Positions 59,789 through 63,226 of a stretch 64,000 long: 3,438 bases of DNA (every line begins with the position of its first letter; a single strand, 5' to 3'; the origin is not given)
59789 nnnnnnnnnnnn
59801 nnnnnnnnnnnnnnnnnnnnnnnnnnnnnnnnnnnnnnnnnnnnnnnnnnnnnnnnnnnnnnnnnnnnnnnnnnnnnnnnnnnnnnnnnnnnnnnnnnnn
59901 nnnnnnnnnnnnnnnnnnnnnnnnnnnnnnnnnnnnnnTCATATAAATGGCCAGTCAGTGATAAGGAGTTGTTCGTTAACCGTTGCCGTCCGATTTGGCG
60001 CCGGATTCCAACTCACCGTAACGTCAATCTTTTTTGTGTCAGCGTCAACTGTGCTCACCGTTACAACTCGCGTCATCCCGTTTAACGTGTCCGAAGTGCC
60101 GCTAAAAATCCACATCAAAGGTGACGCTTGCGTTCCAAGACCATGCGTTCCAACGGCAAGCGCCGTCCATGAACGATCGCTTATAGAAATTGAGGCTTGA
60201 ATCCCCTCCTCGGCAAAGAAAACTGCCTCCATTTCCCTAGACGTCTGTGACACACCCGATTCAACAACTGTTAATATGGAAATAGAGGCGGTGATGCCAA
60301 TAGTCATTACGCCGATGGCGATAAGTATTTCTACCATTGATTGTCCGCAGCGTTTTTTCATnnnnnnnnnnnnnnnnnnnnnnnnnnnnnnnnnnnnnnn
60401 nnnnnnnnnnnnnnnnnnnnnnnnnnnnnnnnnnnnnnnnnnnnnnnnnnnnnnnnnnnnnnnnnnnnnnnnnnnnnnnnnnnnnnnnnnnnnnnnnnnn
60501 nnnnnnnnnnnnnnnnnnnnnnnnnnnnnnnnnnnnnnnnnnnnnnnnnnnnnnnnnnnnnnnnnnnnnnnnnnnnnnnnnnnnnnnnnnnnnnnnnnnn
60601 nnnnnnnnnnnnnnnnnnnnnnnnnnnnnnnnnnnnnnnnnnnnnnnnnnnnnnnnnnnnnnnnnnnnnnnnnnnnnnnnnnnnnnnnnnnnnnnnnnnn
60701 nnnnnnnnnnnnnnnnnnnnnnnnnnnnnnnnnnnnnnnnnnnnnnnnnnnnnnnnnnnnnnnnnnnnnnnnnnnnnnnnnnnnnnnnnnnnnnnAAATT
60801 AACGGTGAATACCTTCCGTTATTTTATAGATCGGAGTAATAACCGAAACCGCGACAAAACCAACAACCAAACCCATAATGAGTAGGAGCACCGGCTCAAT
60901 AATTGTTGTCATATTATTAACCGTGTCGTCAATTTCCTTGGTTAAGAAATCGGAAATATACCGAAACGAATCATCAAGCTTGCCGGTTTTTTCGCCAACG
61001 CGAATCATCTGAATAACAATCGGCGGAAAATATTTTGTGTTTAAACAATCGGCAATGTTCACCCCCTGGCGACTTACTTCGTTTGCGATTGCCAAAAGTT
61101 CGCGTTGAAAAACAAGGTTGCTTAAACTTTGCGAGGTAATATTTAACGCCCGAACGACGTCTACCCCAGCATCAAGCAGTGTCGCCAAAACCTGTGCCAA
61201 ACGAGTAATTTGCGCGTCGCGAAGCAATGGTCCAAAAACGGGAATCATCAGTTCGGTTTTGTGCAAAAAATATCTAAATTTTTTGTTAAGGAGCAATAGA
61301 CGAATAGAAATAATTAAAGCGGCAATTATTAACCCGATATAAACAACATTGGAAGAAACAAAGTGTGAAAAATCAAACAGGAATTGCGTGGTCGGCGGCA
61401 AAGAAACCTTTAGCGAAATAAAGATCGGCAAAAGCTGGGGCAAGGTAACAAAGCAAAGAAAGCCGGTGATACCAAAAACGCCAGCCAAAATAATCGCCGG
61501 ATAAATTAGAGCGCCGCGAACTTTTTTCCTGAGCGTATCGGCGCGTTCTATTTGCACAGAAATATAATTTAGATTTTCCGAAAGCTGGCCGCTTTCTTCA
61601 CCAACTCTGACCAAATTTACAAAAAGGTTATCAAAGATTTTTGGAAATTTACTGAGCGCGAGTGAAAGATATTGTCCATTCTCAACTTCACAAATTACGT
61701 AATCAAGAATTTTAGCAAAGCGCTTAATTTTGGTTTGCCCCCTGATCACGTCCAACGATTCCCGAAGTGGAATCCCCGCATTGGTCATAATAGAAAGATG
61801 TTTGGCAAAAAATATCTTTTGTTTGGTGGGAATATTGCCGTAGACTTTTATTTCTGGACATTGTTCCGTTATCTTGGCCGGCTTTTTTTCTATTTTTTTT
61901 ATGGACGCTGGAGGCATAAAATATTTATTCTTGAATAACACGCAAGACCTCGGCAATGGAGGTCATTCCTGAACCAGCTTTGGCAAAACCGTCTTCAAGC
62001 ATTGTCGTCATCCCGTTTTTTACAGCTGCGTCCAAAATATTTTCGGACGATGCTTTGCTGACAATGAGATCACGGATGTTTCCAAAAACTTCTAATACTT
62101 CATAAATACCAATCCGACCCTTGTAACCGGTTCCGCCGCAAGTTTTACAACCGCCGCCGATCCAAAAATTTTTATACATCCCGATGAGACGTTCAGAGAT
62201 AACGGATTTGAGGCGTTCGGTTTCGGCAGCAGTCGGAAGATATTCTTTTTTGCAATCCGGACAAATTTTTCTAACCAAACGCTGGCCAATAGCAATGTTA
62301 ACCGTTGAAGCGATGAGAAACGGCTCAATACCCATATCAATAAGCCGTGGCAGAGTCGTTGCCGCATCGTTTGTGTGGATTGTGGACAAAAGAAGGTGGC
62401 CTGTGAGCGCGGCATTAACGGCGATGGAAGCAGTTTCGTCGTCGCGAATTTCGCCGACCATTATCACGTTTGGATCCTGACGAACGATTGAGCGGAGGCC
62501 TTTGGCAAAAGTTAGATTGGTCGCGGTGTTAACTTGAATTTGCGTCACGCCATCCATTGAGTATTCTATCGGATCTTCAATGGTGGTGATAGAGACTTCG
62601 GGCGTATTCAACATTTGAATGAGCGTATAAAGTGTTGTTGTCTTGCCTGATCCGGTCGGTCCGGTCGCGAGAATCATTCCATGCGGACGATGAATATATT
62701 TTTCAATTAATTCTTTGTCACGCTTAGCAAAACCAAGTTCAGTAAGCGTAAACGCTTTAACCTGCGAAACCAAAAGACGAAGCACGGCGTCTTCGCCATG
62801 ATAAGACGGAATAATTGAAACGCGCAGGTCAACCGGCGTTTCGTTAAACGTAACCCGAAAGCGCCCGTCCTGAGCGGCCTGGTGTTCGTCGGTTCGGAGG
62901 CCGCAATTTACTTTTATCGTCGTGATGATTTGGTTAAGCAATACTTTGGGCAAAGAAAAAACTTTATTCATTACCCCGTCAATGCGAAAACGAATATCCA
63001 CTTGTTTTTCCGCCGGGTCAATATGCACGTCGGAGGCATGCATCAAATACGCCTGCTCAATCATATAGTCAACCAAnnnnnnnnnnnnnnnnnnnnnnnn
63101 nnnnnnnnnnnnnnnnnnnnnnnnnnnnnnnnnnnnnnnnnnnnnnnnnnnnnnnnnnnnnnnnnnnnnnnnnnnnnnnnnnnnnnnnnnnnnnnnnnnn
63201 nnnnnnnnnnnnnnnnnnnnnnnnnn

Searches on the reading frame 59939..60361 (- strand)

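Call 31: search_protein_families(library=pfam, proteins=[window:59939-60361:-], max_evalue=0.001)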
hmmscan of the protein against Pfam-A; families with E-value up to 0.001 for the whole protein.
window:59939-60361:- (140 aa): 1 family
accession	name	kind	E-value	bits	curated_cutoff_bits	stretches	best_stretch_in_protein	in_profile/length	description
PF07963.17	N_methyl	-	0.00022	21.1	21.2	1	1-26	1-26/27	Prokaryotic N-terminal methylation motif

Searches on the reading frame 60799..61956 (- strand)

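Call 31: search_protein_families(library=pfam, proteins=[window:60799-61956:-], max_evalue=0.001)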
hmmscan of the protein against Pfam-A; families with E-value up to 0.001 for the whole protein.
window:60799-61956:- (385 aa): 1 family
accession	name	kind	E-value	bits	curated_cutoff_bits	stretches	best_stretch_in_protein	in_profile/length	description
PF00482.28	T2SSF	-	5.4e-52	175.4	25.2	2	50-173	1-125/125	Type II secretion system (T2SS), protein F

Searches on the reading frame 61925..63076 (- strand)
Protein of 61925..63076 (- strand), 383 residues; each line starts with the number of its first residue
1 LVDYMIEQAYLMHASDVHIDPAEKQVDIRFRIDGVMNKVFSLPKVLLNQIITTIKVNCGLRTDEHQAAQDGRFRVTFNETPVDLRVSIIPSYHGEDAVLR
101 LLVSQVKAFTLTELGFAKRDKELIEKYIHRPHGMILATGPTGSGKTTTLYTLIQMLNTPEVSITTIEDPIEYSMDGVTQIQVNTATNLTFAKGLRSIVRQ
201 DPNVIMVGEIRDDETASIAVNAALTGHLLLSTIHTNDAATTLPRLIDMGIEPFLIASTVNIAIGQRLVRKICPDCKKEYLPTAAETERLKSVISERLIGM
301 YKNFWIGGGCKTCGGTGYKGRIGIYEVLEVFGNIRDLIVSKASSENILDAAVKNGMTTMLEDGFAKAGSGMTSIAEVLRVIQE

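Call 31: search_protein_families(library=pfam, proteins=[window:61925-63076:-], max_evalue=0.001)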
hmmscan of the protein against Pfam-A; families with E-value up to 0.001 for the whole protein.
window:61925-63076:- (383 aa): 3 families
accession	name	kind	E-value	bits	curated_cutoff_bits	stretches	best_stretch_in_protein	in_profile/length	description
PF00437.27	T2SSE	-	1.5e-120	402.7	24.9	1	2-379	12-370/370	Type II/IV secretion system protein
PF13401.12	AAA_22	-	0.00073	20.3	27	0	131-166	4-39/130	AAA domain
PF25199.1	nSTAND_NTPase5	-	0.00089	19.5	34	0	129-183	38-93/145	Novel STAND NTPase 5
